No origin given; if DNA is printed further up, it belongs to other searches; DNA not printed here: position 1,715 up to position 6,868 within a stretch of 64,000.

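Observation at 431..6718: CdrS-like RHH - FtsZ - 1617-aa scaffold protein: a candidate three-gene division/cytoskeletal module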

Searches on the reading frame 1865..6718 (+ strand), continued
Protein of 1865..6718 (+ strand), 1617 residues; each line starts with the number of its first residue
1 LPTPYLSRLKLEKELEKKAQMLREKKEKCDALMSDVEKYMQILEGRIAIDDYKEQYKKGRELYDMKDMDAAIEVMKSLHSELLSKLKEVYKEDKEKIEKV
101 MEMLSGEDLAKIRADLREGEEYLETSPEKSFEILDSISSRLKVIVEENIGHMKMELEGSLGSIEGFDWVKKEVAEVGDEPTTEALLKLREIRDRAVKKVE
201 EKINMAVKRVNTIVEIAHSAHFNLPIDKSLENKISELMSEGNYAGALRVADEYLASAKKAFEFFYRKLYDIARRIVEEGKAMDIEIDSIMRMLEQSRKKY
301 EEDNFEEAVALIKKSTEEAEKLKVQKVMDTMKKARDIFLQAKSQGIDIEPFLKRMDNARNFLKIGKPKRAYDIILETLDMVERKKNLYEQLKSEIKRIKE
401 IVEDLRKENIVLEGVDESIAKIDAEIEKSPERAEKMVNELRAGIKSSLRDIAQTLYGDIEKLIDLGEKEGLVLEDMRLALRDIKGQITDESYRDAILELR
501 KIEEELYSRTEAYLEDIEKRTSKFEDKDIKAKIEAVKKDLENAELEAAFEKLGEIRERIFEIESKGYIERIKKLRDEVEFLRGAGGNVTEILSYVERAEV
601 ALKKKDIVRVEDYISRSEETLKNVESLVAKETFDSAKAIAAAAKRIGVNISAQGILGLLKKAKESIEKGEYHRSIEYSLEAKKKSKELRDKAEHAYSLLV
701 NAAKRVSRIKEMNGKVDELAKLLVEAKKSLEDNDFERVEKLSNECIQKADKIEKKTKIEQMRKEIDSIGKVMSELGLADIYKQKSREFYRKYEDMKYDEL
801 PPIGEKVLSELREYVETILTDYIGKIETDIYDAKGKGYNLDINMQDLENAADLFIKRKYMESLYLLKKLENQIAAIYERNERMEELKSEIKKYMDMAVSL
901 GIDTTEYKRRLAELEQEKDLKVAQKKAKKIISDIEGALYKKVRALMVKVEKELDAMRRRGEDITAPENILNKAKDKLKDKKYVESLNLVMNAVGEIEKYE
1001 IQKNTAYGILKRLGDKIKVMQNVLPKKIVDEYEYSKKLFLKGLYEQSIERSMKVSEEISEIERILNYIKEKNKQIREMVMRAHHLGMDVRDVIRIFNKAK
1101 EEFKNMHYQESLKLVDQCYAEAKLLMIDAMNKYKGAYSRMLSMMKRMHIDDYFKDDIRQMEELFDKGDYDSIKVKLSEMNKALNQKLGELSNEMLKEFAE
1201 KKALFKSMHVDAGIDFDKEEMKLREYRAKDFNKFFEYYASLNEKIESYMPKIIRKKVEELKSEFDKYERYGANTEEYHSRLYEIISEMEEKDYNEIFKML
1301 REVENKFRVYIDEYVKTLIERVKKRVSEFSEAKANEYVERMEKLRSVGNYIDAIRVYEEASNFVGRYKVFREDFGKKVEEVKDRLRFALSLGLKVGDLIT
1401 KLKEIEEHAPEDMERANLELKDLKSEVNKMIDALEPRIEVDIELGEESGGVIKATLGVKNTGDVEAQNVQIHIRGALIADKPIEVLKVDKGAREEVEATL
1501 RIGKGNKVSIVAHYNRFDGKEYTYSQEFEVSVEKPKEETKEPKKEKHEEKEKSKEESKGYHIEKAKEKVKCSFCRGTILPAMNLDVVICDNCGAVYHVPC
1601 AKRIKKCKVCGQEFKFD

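Call 24: find_encoding_contigs(protein=P0040, flank=6000, max_places=1)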
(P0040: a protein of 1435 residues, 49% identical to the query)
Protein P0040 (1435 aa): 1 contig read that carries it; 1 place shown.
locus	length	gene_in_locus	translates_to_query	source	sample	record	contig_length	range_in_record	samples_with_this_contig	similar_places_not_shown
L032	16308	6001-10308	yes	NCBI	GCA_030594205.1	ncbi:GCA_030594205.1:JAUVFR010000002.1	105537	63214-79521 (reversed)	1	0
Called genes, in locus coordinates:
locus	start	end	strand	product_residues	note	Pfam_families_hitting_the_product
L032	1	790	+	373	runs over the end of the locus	PF02350:Epimerase_2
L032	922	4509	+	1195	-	PF02463:SMC_N, PF13304:AAA_21 (faint), PF13555:AAA_29 (weak), PF06470:SMC_hinge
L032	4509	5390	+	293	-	-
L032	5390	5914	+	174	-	PF04079:SMC_ScpB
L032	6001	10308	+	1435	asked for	-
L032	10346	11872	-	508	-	PF00221:Lyase_aromatic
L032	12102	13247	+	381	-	PF00041:fn3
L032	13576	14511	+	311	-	PF23023:Anti-Pycsar_Apyc1, PF00753:Lactamase_B, PF12706:Lactamase_B_2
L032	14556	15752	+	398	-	PF01941:AdoMet_Synthase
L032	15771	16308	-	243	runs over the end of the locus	PF03167:UDG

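Call 25: find_encoding_contigs(protein=P0066, flank=6000, max_places=1)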
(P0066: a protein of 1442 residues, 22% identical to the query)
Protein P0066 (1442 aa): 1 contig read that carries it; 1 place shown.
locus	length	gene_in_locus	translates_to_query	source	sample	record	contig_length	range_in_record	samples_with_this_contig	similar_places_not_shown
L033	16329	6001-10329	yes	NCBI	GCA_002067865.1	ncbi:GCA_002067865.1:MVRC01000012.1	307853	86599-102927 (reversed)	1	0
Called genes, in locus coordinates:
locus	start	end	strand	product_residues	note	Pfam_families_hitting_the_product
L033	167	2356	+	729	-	PF04851:ResIII, PF00270:DEAD, PF22527:DEXQc_Suv3 (weak), PF12826:HHH_2 (faint), PF00271:Helicase_C, PF20470:HTH_61, PF21280:Helicase_dom4_arc, PF14520:HHH_5, +1 more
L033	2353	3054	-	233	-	PF06745:ATPase, PF13481:AAA_25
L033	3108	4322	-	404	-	PF00291:PALP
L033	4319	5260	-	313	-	PF00288:GHMP_kinases_N, PF08544:GHMP_kinases_C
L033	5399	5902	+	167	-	PF08617:CGI-121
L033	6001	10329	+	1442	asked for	-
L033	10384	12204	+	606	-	PF13570:Beta-prop_ACSF4 (faint)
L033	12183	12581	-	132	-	PF12172:zf-ChsH2, PF01796:OB_ChsH2_C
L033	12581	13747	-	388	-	PF00108:Thiolase_N, PF02803:Thiolase_C, PF22691:Thiolase_C_1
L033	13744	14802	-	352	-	PF08541:ACP_syn_III_C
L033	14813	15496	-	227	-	PF12844:HTH_19, PF13560:HTH_31, PF01381:HTH_3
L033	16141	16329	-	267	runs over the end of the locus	PF00106:adh_short, PF01370:Epimerase (weak), PF05368:NmrA (weak), PF08659:KR, PF13460:NAD_binding_10, PF13561:adh_short_C2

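Call 26: find_encoding_contigs(protein=P0070, flank=6000, max_places=1)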
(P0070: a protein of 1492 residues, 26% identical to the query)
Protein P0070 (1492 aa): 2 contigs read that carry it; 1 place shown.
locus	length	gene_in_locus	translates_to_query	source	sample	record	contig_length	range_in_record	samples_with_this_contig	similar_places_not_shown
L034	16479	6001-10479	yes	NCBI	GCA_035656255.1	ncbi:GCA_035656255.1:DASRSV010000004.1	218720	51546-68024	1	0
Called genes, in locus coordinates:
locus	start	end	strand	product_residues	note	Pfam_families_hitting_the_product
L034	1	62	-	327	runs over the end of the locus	-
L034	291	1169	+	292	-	PF00106:adh_short, PF01370:Epimerase, PF13561:adh_short_C2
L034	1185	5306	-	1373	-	PF08264:Anticodon_1, PF05763:DUF835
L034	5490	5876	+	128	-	PF21485:IF5A-like_N, PF08207:EFP_N (faint), PF01287:eIF-5a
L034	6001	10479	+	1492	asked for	-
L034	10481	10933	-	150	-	-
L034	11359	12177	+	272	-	PF04414:tRNA_deacylase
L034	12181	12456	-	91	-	-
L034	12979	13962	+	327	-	PF07282:Cas12f1-like_TNB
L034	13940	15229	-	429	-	PF00675:Peptidase_M16, PF05193:Peptidase_M16_C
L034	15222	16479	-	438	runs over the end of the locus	PF00675:Peptidase_M16, PF05193:Peptidase_M16_C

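Call 27: find_encoding_contigs(protein=P0068, flank=6000, max_places=1)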
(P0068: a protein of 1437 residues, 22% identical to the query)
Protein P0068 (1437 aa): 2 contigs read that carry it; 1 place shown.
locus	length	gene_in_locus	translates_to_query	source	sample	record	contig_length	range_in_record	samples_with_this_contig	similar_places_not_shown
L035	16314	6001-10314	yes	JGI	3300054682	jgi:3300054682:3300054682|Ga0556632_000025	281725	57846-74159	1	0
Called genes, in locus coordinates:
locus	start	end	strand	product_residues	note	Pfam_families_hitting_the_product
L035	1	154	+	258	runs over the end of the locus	PF00575:S1, PF07541:EIF_2_alpha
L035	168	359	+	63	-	PF04135:Nop10p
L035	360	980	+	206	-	PF09824:ArsR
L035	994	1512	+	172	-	PF01994:Trm56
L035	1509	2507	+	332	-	PF00288:GHMP_kinases_N, PF08544:GHMP_kinases_C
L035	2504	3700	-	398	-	PF01926:MMR_HSR1, PF02421:FeoB_N, PF08438:YGR210-like_G4, PF02824:TGS (weak)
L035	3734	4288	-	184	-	PF01923:Cob_adeno_trans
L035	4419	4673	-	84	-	-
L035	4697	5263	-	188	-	-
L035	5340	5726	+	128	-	PF21485:IF5A-like_N, PF01287:eIF-5a (weak)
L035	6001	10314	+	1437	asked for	-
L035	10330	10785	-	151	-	-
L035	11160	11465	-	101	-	-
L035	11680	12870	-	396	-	PF01758:SBF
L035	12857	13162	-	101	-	-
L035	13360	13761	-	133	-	-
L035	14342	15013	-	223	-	PF01451:LMWPc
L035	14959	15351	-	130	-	PF01022:HTH_5, PF12840:HTH_20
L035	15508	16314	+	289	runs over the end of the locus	PF01507:PAPS_reduct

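Call 55: search_solved_structures(query=A1, max_evalue=1)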
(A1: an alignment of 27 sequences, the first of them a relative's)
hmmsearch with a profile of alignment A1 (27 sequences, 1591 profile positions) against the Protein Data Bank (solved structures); distinct sequences matched with E-value up to 1: 27.
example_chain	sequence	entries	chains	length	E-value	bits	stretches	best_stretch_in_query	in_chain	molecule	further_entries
1av1_A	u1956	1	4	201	0.00032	21.3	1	1165-1318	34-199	APOLIPOPROTEIN A-I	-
9s82_A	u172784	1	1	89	0.00033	21.3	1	411-475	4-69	JUBO2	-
3k2s_A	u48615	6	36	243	0.00041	20.9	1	1165-1318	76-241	Apolipoprotein A-I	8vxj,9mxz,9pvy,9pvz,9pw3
4v6m_A0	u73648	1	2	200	0.00044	20.9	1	1165-1318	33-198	Apolipoprotein A-I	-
7kjr_C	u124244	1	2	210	0.0006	20.4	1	1165-1318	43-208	Apolipoprotein A-I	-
8eqs_C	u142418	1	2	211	0.00061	20.4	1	1165-1318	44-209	Apolipoprotein A-I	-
6pts_A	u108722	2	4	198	0.00064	20.3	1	1165-1317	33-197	Apolipoprotein A-I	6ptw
2msc_A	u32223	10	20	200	0.00066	20.3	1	1165-1317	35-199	Apolipoprotein A-I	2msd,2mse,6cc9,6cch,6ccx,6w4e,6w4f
3s84_A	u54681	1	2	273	0.002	18.7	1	1201-1425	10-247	Apolipoprotein A-IV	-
3r2p_A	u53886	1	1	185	0.0077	16.7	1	1176-1291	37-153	Apolipoprotein A-I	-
2n5e_A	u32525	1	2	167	0.0083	16.6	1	1170-1318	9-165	Apolipoprotein A-I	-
4uos_A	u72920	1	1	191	0.013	16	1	504-667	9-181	DESIGNED HELICAL BUNDLE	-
6clz_B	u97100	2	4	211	0.027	14.9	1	1147-1317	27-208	Apolipoprotein A-I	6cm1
3neu_A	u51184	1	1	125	0.03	14.8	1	205-294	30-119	Lin1836 protein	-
2dq3_A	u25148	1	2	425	0.045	14.2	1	667-743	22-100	Seryl-tRNA synthetase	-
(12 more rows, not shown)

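Call 75: find_encoding_contigs(protein=P0064, flank=6000, max_places=1)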
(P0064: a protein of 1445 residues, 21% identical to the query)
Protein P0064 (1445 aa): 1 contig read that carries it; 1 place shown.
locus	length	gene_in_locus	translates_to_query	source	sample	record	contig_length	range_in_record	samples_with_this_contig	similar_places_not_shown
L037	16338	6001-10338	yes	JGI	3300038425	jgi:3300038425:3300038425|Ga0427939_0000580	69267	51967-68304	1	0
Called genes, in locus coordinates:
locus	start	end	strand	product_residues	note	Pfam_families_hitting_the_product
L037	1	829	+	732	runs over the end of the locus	PF04851:ResIII, PF00270:DEAD, PF22527:DEXQc_Suv3 (weak), PF00271:Helicase_C, PF20470:HTH_61 (weak), PF21280:Helicase_dom4_arc, PF14520:HHH_5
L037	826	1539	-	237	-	PF06745:ATPase, PF13481:AAA_25 (weak), PF23442:DUF7125 (weak)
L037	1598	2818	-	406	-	PF00291:PALP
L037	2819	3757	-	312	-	PF00288:GHMP_kinases_N, PF08544:GHMP_kinases_C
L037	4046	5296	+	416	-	PF03600:CitMHS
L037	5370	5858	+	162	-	PF08617:CGI-121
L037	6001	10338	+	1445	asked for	-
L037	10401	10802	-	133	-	PF12172:zf-ChsH2 (weak), PF01796:OB_ChsH2_C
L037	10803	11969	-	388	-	PF00108:Thiolase_N, PF22691:Thiolase_C_1, PF02803:Thiolase_C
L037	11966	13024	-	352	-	PF08541:ACP_syn_III_C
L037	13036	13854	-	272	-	PF01381:HTH_3, PF12844:HTH_19, PF13560:HTH_31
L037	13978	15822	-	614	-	PF03235:GmrSD_N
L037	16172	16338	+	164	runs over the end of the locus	-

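Call 77: search_protein_families(library=padloc, proteins=[window:1865-6718:+], max_evalue=0.01)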
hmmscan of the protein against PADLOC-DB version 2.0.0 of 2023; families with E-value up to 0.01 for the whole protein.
window:1865-6718:+ (1617 aa): 0 families
